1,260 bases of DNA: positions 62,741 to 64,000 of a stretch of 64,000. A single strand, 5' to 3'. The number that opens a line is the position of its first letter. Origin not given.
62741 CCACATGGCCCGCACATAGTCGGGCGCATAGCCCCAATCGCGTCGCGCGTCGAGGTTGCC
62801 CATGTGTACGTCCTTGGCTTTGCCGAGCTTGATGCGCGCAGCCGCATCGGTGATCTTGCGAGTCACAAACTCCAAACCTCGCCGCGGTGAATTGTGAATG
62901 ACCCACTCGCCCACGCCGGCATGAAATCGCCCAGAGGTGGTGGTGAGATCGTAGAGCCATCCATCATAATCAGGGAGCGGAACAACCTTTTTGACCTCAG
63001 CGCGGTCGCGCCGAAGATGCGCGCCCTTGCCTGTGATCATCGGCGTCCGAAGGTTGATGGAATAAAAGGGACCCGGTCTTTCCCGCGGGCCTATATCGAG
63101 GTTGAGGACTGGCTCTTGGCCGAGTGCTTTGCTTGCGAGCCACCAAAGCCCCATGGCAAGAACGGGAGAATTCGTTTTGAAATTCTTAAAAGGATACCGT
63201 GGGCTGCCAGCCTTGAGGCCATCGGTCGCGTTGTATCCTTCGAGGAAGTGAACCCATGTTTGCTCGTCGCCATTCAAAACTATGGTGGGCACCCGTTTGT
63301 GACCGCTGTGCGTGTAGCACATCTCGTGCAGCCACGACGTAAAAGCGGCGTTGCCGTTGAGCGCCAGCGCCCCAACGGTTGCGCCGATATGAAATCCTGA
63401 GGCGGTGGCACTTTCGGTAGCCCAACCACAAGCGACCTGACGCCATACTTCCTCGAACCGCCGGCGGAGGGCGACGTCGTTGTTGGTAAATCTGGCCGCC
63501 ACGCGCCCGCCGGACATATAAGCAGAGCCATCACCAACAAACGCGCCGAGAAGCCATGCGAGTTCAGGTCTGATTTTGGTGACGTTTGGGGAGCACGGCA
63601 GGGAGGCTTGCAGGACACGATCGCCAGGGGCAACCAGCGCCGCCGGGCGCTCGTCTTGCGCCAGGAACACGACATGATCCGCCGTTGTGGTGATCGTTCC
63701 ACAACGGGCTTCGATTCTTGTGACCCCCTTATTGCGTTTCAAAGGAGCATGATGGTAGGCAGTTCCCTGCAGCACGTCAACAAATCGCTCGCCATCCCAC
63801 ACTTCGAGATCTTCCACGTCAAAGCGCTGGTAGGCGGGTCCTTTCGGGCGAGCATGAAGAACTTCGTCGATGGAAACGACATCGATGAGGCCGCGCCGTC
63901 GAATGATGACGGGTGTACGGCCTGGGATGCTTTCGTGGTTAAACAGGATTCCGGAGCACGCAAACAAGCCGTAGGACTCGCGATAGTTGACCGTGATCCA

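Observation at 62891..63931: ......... intein interrupting GDP-mannose 4,6-dehydratase at the conserved NHE|S motif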

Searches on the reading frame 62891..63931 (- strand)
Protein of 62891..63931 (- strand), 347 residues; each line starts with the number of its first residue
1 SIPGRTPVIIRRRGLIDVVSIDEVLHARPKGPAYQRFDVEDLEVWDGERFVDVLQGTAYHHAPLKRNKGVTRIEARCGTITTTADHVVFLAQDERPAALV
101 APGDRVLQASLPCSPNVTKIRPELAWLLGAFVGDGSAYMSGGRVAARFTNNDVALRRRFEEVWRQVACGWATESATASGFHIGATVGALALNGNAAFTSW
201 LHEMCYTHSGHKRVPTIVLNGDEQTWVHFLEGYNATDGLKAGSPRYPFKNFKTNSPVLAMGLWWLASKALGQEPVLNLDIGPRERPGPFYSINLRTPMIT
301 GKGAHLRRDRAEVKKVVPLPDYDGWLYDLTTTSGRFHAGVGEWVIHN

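Call 4: search_protein_families(library=pfam, proteins=[window:62891-63931:-], max_evalue=0.1)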
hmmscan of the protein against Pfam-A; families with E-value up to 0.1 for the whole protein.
window:62891-63931:- (347 aa): 1 family
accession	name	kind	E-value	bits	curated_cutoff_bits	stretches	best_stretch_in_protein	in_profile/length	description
PF14528.11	LAGLIDADG_3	-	0.0034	18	22.5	0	123-163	3-43/82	LAGLIDADG-like domain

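Call 5: search_solved_structures(query=window:62891-63931:-, max_evalue=10, show_alignments=3)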
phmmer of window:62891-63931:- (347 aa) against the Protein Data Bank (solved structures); distinct sequences matched with E-value up to 10: 2.
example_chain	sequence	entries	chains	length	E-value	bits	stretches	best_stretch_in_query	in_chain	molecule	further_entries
2cw7_A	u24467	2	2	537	0.1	14.8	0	202-259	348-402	Endonuclease PI-PkoII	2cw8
5o9i_A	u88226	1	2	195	0.57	12.3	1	312-347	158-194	Transcription initiation factor IIB,Transcription initiation factor IIB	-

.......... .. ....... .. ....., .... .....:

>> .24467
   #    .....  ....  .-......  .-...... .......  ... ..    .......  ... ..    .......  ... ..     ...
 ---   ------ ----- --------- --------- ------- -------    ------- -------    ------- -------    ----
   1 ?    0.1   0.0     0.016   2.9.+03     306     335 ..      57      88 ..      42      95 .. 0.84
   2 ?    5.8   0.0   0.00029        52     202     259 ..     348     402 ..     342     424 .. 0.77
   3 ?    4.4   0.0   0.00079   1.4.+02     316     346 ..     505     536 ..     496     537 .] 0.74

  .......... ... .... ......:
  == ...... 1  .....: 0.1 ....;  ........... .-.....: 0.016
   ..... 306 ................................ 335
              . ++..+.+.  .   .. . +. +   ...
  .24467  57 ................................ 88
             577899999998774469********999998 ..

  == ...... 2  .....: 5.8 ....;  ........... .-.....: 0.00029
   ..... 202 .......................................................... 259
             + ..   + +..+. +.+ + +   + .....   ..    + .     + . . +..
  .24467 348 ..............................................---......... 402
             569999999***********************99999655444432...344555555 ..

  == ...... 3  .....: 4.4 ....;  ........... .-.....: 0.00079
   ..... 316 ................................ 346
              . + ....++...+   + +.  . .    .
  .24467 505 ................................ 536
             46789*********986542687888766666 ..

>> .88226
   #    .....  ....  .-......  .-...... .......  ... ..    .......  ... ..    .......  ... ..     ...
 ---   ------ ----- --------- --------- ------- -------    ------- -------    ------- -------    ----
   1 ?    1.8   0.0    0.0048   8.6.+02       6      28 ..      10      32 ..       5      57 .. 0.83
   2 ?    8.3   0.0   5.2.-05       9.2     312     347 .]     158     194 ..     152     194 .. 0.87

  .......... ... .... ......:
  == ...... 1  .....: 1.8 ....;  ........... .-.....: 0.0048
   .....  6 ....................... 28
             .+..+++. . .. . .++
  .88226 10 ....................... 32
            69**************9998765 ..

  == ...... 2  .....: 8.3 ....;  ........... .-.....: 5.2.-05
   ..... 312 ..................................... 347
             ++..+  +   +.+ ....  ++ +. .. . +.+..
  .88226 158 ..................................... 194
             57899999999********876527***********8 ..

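Call 6: search_protein_families(library=ncbifam, proteins=[window:62891-63931:-], max_evalue=1)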
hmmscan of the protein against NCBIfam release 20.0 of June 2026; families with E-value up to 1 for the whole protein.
window:62891-63931:- (347 aa): 5 families
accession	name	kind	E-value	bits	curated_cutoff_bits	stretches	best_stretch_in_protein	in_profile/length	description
NF003159.0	PRK04132.1-4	equivalog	0.0013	16.8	999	1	100-163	159-217/852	replication factor C small subunit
NF003157.0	PRK04132.1-2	equivalog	0.01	13.8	1103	1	118-163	166-209/864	replication factor C small subunit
NF005852.0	PRK07773.1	equivalog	0.015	13.6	780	1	67-238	450-624/886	replicative DNA helicase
NF007072.0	PRK09519.1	equivalog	0.024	13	1024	1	78-158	316-397/790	intein-containing recombinase RecA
NF011491.0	PRK14898.1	equivalog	0.12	10.4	783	1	115-238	236-349/860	DNA-directed RNA polymerase subunit A''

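Call 7: find_homologous_proteins(query=window:62891-63931:-, max_evalue=0.001)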
Query window:62891-63931:- (347 aa): 44 proteins with E <= 0.001 among 5857 candidates.
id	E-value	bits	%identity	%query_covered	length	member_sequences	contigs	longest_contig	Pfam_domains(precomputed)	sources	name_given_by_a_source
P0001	3.8e-156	538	67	100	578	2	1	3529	PF16363.12,PF01370.28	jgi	jgi:GDPmannose 4,6-dehydratase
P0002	3.6e-152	525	69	98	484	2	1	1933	PF16363.12,PF01370.28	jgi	jgi:GDPmannose 4,6-dehydratase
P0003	2.6e-141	489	64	100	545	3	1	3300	PF16363.12,PF01370.28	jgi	jgi:GDPmannose 4,6-dehydratase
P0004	1.6e-136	473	60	100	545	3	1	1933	PF16363.12,PF01370.28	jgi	jgi:GDPmannose 4,6-dehydratase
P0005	2.4e-134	466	60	100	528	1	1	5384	PF04321.24,PF16363.12,PF05368.20,PF01370.28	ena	-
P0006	9.1e-127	441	58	100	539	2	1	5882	PF16363.12,PF01370.28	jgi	jgi:GDPmannose 4,6-dehydratase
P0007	1.0e-122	428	57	100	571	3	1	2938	PF16363.12,PF01370.28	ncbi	ncbi:MAG: hypothetical protein NVS1B14_08690 [Vulcanimicrobiaceae bacterium]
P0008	6.3e-120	419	65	86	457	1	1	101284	PF16363.12,PF01370.28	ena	-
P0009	1.8e-114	401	61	85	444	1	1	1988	PF16363.12,PF01370.28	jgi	jgi:GDPmannose 4,6-dehydratase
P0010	2.6e-114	400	69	75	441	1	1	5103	PF04321.24,PF16363.12,PF05368.20,PF01370.28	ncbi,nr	ncbi:MAG TPA: GDP-mannose 4,6-dehydratase, partial [Candidatus Eremiobacteraceae bacterium]|nr:GDP-m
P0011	1.4e-112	394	71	70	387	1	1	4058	PF16363.12,PF01370.28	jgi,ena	-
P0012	7.9e-110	385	53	100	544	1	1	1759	PF16363.12,PF01370.28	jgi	jgi:GDPmannose 4,6-dehydratase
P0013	2.6e-103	364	53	100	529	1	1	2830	PF04321.24,PF16363.12,PF01370.28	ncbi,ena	-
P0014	3.1e-97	344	55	83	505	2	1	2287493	PF04321.24,PF16363.12,PF05368.20,PF01370.28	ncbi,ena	-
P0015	1.1e-96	342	65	70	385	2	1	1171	PF16363.12,PF01370.28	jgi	-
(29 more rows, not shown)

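Call 19: find_related_loci(query=window:62891-63931:-, collection=genome_contigs, flank=6000)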
Query window:62891-63931:- (347 aa) in genome_contigs; peptide patterns used: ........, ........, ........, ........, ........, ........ (x = any residue, [..] = any of these).
85 stretches matched a pattern; 5 encode a relative of the query (tblastn E <= 1e-3); 5 distinct loci.
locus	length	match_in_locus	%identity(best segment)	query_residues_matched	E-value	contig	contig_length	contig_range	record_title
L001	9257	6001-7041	76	1-347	0e+0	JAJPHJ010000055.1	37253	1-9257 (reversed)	MAG: Proteobacteria bacterium isolate Centralia_MAG_155 k107_6960422, whole genome shotgun sequence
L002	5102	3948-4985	68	1-347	4e-163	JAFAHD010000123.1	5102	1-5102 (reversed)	MAG: Vulcanimicrobiota bacterium isolate CP_BE_BS_12 BE_BS_k147_4556891, whole genome shotgun sequence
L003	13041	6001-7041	70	1-347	3e-158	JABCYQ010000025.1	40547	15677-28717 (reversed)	MAG: Vulcanimicrobiota bacterium isolate Inc-BW-H-2-M_MAG31 Ga0210384_10000992, whole genome shotgun sequence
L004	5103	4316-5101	69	1-261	5e-120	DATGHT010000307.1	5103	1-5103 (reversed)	MAG TPA_asm: Candidatus Eremiobacteraceae bacterium isolate SMAG_U9788 k141_536056, whole genome shotgun sequence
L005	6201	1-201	78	281-347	5e-31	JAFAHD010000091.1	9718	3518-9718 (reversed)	MAG: Vulcanimicrobiota bacterium isolate CP_BE_BS_12 BE_BS_k147_11535175, whole genome shotgun sequence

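Call 30: predict_structure(alignment_id=A2)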
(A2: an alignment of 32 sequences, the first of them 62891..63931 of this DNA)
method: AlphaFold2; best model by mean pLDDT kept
length: 347 residues; sequences in the alignment: 32
mean_pLDDT: 91.8   pTM: 0.91
mean pLDDT of the five models: 91.8, 90.8, 90.0, 90.0, 90.0
residues with pLDDT >= 90: 276; 70-90: 51; 50-70: 19; < 50: 1
segments of 3 or more residues with pLDDT < 50: none
pLDDT, mean of each block of 10 residues (from residue 1): 97 96 93 93 97 97 87 97 96 96 96 94 98 95 93 95 96 86 89 95 95 97 97 80 67 96 96 91 84 74 69 95 95 98 95
secondary structure, 60 per line:
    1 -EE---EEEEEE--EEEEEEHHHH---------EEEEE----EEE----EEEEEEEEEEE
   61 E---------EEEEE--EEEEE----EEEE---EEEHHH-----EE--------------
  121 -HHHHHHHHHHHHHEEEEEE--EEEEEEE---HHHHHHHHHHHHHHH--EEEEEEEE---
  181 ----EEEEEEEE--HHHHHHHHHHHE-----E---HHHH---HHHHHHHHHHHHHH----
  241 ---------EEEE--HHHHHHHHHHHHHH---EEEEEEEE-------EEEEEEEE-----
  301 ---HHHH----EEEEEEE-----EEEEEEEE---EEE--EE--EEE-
elements in order: E7-12 E15-20 H21-24 E34-38 E43-45 E50-61 E71-75 E78-82 E87-90 E94-96 H122-134 E135-140 E143-149 H153-167 E170-177 E185-192 H195-205 H216-219 H223-236 E250-253 H256-269 E273-280 E288-295 H304-307 E312-318 E324-331 E335-337 E344-346

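Call 34: fold_search(model_id=the predicted structure, library=pdb)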
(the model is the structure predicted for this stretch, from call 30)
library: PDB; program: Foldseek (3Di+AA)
matches with E <= 10: 427; with E <= 0.001: 26
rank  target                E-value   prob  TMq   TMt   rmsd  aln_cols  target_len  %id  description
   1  7qsu                  1.8e-17  1.00  0.64  0.61   6.9       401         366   18  Crystal structure of homing endonuclease-associated TliVMA intein (C1A, d333-339) (released 2022-03-30)
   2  7qss                  2.8e-16  1.00  0.60  0.50   8.5       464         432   17  Crystal structure of homing endonuclease-associated TliVMA intein (C1A) (released 2022-03-30)
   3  2cw7                  7.7e-15  1.00  0.62  0.43   8.7       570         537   14  Crystal structure of intein homing endonuclease II (released 2006-04-18)
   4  1dq3                  8.4e-13  1.00  0.52  0.42   8.9       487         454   11  CRYSTAL STRUCTURE OF AN ARCHAEAL INTEIN-ENCODED HOMING ENDONUCLEASE PI-PFUI (released 2000-07-05)
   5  1vde_B                6.0e-09  1.00  0.42  0.36   9.4       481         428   13  PI-SCEI, A HOMING ENDONUCLEASE WITH PROTEIN SPLICING ACTIVITY (released 1998-04-08)
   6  1vde_A                2.9e-08  1.00  0.41  0.35  10.3       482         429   14  PI-SCEI, A HOMING ENDONUCLEASE WITH PROTEIN SPLICING ACTIVITY (released 1998-04-08)
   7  1jva_B                4.5e-08  1.00  0.40  0.34  11.3       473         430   12  CRYSTAL STRUCTURE OF THE VMA1-DERIVED ENDONUCLEASE BEARING THE N AND C EXTEIN PROPEPTIDES (released 2002-08-29)
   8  1ef0_A                5.0e-08  1.00  0.40  0.34  12.3       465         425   14  CRYSTAL STRUCTURE OF PI-SCEI MINIPRECURSOR (released 2000-06-07)
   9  1um2_B                3.0e-07  1.00  0.43  0.37   9.1       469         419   14  Crystal Structure of the Vma1-Derived Endonuclease with the Ligated Extein Segment (released 2004-09-22)
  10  1lws_A                3.2e-07  1.00  0.40  0.34  11.2       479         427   14  Crystal structure of the intein homing endonuclease PI-SceI bound to its recognition sequence (released 2002-09-27)
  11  5o9i_A                5.0e-07  1.00  0.36  0.69   8.0       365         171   12  Crystal structure of transcription factor IIB Mvu mini-intein (released 2017-11-01)
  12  5o9i_B                2.0e-06  1.00  0.35  0.67   6.6       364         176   11  Crystal structure of transcription factor IIB Mvu mini-intein (released 2017-11-01)
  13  1jva_A                3.3e-06  1.00  0.40  0.35   9.8       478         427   14  CRYSTAL STRUCTURE OF THE VMA1-DERIVED ENDONUCLEASE BEARING THE N AND C EXTEIN PROPEPTIDES (released 2002-08-29)
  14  1um2_A                3.3e-06  1.00  0.40  0.35  11.6       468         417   13  Crystal Structure of the Vma1-Derived Endonuclease with the Ligated Extein Segment (released 2004-09-22)
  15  1dfa                  3.7e-06  1.00  0.43  0.38  10.4       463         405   13  CRYSTAL STRUCTURE OF PI-SCEI IN C2 SPACE GROUP (released 1999-12-08)
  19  3oor_A                9.6e-06  1.00  0.32  0.45   6.4       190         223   14  I-SceI mutant (K86R/G100T)complexed with C/G+4 DNA substrate (released 2010-11-17)
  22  1b24                  6.1e-05  1.00  0.36  0.66   4.0       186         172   13  I-DMOI, INTRON-ENCODED ENDONUCLEASE (released 1999-03-24)
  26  6vgv                  6.4e-04  1.00  0.21  0.46   4.7       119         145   13  Crystal structure of VidaL intein (released 2020-05-27)
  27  6frg                  4.5e-03  1.00  0.23  0.48   5.1       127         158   16  Crystal structure of G-1F mutant of Ssp DnaB Mini-Intein variant M86 (released 2019-01-30)
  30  4o1r                  1.3e-02  1.00  0.23  0.53   3.9       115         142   15  Crystal structure of NpuDnaB intein (released 2014-03-19)
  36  2lwy_MODEL_1_A        3.0e-02  0.99  0.21  0.49   3.5       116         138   15  Solution Structure of Bacterial Intein-Like domain from Clostridium thermocellum (released 2013-05-08)
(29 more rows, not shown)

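Call 45: search_solved_structures(query=A3, max_evalue=1, show_alignments=2)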
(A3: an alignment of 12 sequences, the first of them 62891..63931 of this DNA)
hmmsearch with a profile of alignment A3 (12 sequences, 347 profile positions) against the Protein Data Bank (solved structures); distinct sequences matched with E-value up to 1: 9.
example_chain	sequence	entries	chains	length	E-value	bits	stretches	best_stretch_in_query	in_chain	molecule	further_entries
2cw7_A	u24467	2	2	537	1.6e-10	44.1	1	117-347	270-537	Endonuclease PI-PkoII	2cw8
7qss_A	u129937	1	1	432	1e-09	41.5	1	96-347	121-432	V-type ATP synthase alpha chain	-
7qsu_A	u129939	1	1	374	3.2e-09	39.8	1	96-347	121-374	V-ATPase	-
5o9i_A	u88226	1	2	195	1.3e-07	34.5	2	3-122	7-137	Transcription initiation factor IIB,Transcription initiation factor IIB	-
5o9j_A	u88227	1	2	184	6.2e-06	29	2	309-347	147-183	Transcription initiation factor IIB,Transcription initiation factor IIB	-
1dfa_A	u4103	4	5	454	0.27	13.8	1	125-279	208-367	PI-SCEI ENDONUCLEASE | ENDONUCLEASE PI-SCEI | PI-SCEI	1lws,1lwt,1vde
1um2_A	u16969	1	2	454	0.27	13.8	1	125-279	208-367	ENDONUCLEASE PI-SCEI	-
1ef0_A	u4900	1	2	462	0.28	13.7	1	125-279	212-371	PI-SCEI ENDONUCLEASE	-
1jva_A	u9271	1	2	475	0.3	13.6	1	125-279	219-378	VMA1-DERIVED HOMING ENDONUCLEASE X10SSS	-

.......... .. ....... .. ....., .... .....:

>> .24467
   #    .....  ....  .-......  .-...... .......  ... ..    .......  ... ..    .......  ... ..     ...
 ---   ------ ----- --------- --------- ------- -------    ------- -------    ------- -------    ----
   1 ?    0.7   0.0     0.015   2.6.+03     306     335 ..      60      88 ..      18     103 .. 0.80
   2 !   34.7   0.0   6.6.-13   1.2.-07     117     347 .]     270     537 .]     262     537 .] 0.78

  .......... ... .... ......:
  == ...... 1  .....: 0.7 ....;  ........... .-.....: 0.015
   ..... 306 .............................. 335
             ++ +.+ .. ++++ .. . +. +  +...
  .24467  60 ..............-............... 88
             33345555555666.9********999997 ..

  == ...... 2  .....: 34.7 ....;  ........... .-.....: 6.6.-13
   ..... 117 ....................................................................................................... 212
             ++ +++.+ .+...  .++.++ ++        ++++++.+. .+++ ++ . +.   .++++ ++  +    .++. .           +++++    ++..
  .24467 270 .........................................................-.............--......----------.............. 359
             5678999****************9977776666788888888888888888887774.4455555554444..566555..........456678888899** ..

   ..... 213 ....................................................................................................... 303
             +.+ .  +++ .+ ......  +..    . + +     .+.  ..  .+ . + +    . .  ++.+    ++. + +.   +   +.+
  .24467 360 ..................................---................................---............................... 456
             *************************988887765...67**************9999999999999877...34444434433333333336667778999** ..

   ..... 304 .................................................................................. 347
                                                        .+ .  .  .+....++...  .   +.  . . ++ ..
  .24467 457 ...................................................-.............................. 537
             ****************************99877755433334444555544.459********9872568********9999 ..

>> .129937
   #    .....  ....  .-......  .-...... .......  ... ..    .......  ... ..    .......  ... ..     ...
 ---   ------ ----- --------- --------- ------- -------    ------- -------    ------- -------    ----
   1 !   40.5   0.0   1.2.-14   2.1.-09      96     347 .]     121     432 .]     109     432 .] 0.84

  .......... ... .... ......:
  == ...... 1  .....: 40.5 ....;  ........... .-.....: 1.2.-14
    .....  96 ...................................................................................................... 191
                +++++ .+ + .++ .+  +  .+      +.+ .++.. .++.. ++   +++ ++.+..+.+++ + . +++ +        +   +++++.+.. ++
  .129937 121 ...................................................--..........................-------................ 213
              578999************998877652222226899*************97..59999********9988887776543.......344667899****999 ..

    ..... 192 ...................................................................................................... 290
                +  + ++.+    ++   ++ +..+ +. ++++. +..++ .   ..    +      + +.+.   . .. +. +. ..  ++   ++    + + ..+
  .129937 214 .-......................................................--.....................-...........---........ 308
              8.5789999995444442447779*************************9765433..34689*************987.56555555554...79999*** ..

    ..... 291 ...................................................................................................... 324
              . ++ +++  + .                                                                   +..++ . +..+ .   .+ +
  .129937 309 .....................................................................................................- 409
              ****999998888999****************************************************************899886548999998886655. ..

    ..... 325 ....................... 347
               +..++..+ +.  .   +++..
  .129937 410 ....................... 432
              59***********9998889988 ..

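Call 63: search_protein_representatives(alignment_id=A3)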
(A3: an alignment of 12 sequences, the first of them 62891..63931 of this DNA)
Query: 12 sequences, 347 profile positions. Proteins with E-value up to 0.001 (for the whole library): 5436; up to 1e-10: 1405; up to 1e-30: 245. The best 150 are listed.
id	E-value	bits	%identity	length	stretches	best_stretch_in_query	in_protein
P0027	2.1e-126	438.4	-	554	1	7-347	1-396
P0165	1.2e-125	435.9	-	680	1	2-347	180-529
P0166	2.3e-110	385.6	-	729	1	3-347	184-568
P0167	9.7e-105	367.2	-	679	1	2-347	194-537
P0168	1.8e-104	366.3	-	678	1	1-347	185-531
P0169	1.8e-102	359.7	-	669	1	2-347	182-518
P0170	1.7e-99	349.9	-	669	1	1-347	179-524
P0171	2.9e-98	345.9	-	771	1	5-347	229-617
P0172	5.7e-97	341.6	-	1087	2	4-347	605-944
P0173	1.2e-96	340.5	-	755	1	6-347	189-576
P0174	4.7e-95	335.3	-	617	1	2-321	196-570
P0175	2.7e-93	329.5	-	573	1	4-347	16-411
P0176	9.8e-93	327.7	-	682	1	2-347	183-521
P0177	8.7e-89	314.7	-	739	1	2-347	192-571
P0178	3.6e-88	312.7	-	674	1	1-347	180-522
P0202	1.9e-67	244.5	-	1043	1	2-347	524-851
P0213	8.2e-61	222.7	-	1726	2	1-347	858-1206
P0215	7.1e-60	219.6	-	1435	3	1-347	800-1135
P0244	7.3e-47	176.8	-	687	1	1-347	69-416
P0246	1.1e-45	172.9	-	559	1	1-347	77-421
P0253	5.4e-44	167.4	-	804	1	1-347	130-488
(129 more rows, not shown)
